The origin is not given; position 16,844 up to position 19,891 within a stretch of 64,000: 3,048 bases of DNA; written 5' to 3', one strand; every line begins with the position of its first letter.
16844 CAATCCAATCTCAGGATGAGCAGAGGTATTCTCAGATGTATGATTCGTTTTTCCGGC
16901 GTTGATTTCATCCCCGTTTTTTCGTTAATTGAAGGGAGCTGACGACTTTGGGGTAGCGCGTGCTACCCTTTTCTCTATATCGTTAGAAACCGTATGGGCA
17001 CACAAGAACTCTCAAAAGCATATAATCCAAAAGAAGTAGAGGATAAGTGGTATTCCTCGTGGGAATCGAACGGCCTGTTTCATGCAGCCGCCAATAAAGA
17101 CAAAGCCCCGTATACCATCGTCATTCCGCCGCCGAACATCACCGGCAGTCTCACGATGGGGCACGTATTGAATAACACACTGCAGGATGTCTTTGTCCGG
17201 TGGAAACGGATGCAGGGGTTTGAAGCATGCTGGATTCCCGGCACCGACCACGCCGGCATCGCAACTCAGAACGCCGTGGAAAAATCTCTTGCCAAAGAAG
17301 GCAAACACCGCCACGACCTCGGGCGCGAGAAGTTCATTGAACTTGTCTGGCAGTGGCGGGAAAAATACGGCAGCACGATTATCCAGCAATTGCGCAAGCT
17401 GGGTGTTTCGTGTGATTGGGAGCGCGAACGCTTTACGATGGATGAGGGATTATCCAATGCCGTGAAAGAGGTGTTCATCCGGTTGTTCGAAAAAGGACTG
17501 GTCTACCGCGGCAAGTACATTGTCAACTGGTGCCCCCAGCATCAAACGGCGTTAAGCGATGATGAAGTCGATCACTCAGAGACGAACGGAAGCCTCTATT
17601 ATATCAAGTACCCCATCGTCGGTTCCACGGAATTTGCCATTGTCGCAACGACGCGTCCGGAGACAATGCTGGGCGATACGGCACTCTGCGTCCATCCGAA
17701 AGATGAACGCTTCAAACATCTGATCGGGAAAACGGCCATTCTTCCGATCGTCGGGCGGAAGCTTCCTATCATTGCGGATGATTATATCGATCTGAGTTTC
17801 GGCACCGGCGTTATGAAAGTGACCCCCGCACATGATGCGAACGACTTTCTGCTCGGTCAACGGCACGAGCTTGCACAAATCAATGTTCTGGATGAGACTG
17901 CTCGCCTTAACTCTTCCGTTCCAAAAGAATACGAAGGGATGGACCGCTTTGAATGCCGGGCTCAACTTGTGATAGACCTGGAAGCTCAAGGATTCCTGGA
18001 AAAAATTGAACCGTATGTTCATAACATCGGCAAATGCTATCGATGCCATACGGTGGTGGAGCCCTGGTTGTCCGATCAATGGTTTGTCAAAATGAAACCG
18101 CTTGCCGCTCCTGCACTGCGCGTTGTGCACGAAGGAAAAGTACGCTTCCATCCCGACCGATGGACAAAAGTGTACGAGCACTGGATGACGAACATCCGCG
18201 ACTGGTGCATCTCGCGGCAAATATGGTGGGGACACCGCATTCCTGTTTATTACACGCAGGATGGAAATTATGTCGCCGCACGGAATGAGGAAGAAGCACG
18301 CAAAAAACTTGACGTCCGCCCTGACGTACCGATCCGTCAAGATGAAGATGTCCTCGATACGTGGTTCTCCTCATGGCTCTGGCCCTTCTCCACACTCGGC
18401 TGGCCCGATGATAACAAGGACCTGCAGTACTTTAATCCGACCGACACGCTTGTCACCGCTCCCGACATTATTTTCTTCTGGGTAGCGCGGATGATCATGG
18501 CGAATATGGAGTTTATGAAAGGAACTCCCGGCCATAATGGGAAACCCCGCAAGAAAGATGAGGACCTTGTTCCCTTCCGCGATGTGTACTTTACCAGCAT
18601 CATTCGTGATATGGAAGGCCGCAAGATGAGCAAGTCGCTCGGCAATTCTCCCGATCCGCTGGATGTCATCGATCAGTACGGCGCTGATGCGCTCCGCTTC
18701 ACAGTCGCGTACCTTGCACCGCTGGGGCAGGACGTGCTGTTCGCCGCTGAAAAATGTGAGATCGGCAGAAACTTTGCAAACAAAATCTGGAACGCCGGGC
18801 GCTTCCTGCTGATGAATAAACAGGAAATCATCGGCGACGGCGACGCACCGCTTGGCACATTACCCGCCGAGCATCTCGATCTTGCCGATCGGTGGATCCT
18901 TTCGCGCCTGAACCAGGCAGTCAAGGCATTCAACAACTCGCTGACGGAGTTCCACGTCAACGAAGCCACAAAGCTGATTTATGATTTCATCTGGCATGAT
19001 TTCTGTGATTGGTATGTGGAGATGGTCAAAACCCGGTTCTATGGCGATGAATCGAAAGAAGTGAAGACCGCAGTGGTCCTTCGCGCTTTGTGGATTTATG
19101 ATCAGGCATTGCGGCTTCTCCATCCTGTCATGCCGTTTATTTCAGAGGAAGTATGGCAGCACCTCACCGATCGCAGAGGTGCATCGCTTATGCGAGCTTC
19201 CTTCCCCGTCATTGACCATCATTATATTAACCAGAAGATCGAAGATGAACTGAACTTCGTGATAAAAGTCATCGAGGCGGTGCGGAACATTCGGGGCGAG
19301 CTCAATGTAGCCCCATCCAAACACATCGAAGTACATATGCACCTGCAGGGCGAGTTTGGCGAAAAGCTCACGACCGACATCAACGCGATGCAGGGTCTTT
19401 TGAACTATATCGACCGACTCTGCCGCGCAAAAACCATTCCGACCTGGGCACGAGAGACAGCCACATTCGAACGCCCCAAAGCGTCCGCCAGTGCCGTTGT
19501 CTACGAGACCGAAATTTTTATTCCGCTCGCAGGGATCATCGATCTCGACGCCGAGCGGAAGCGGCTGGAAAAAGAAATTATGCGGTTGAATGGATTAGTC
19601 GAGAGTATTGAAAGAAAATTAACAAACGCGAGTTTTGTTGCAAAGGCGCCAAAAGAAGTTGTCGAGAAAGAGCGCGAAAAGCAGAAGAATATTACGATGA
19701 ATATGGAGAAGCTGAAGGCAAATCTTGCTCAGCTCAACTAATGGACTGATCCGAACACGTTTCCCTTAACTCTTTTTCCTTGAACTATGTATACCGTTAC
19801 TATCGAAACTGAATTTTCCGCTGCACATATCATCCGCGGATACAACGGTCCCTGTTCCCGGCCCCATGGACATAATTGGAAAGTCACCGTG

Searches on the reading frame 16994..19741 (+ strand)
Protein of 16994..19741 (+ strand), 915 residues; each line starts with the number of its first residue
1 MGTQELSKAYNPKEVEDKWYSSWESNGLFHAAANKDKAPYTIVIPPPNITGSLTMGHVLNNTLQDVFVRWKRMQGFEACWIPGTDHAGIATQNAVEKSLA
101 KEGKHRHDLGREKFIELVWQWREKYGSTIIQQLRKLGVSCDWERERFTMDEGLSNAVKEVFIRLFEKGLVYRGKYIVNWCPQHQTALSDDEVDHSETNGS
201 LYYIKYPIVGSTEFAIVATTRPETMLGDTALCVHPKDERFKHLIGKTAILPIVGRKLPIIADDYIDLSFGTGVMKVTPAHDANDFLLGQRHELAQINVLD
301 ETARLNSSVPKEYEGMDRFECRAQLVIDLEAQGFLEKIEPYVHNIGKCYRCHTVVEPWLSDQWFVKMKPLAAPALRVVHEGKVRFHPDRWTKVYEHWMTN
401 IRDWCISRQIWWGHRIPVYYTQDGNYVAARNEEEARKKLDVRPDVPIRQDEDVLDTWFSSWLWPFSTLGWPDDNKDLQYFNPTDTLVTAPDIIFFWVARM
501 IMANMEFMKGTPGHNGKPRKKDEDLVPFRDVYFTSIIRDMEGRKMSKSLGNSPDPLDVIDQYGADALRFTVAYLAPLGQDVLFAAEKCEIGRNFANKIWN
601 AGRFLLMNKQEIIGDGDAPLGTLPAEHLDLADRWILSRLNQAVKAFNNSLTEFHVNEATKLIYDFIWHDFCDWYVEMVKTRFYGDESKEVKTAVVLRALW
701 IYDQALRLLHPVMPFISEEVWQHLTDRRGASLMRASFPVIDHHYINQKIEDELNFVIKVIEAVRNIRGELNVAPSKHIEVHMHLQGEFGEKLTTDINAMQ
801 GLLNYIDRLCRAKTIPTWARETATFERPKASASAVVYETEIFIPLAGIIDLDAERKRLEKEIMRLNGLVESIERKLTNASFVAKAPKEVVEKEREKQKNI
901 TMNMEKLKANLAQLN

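Call 83: find_homologous_proteins(query=window:16994-19741:+, max_evalue=1e-100)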
Query window:16994-19741:+ (915 aa): 8000 proteins with E <= 1e-100 among 8000 candidates; the best 120 are listed.
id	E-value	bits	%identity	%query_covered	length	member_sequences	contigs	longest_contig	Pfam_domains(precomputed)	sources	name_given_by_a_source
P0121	0.0e+0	2161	100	100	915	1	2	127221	PF09334.18,PF08264.20,PF13603.13,PF00133.29,PF10458.15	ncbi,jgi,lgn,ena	-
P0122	0.0e+0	1919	86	100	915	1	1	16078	PF09334.18,PF08264.20,PF13603.13,PF00133.29,PF10458.15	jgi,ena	-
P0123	0.0e+0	1917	87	100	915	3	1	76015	PF09334.18,PF08264.20,PF13603.13,PF00133.29,PF10458.15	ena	-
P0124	0.0e+0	1909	86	100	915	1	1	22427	PF09334.18,PF08264.20,PF13603.13,PF00133.29,PF10458.15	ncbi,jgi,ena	ncbi:MAG: valine--tRNA ligase [Bacteroidota bacterium]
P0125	0.0e+0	1907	86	100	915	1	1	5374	PF09334.18,PF08264.20,PF13603.13,PF00133.29,PF10458.15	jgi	-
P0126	0.0e+0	1905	87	100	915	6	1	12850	PF09334.18,PF08264.20,PF13603.13,PF00133.29,PF10458.15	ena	-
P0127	0.0e+0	1903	86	100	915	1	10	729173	PF09334.18,PF08264.20,PF13603.13,PF00133.29,PF10458.15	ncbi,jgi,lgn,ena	jgi:valyl-tRNA synthetase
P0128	0.0e+0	1903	86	100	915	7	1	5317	PF09334.18,PF08264.20,PF13603.13,PF00133.29,PF10458.15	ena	-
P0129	0.0e+0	1901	86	100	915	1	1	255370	PF09334.18,PF08264.20,PF13603.13,PF00133.29,PF10458.15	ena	-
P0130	0.0e+0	1900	86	100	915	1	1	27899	PF09334.18,PF08264.20,PF13603.13,PF00133.29,PF10458.15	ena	-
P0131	0.0e+0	1899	86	100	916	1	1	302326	PF09334.18,PF08264.20,PF13603.13,PF00133.29,PF10458.15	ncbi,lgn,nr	ncbi:MAG: valine--tRNA ligase [Ignavibacteriales bacterium]|nr:valine--tRNA ligase [Ignavibacteriale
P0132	0.0e+0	1895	87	100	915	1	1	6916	PF09334.18,PF08264.20,PF13603.13,PF00133.29,PF10458.15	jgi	jgi:valyl-tRNA synthetase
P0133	0.0e+0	1894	86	100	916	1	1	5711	PF09334.18,PF08264.20,PF13603.13,PF00133.29,PF10458.15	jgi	jgi:valyl-tRNA synthetase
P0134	0.0e+0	1894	86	100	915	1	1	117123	PF09334.18,PF08264.20,PF13603.13,PF00133.29,PF10458.15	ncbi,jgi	ncbi:MAG: valine--tRNA ligase [Bacteroidota bacterium]|jgi:valyl-tRNA synthetase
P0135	0.0e+0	1892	87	100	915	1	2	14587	PF09334.18,PF08264.20,PF13603.13,PF00133.29,PF10458.15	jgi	jgi:valyl-tRNA synthetase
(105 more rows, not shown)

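Call 85: find_encoding_contigs(protein=P0121, flank=500, max_places=6)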
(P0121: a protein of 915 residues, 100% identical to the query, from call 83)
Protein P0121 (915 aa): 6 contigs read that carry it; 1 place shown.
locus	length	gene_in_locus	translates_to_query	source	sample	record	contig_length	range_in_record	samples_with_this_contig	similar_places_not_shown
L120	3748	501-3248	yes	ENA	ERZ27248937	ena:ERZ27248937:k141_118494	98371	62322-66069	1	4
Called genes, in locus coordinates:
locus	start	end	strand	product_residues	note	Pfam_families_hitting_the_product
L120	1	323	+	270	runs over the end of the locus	PF00142:Fer4_NifH (faint), PF01656:CbiA, PF02374:ArsA_ATPase, PF06564:CBP_BcsQ, PF09140:MipZ (faint), PF10609:ParA, PF13614:AAA_31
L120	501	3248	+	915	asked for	PF00133:tRNA-synt_1, PF09334:tRNA-synt_1g, PF13603:tRNA-synt_1_2 (weak), PF08264:Anticodon_1, PF10458:Val_tRNA-synt_C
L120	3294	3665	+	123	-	PF01242:PTPS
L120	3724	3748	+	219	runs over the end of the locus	PF04055:Radical_SAM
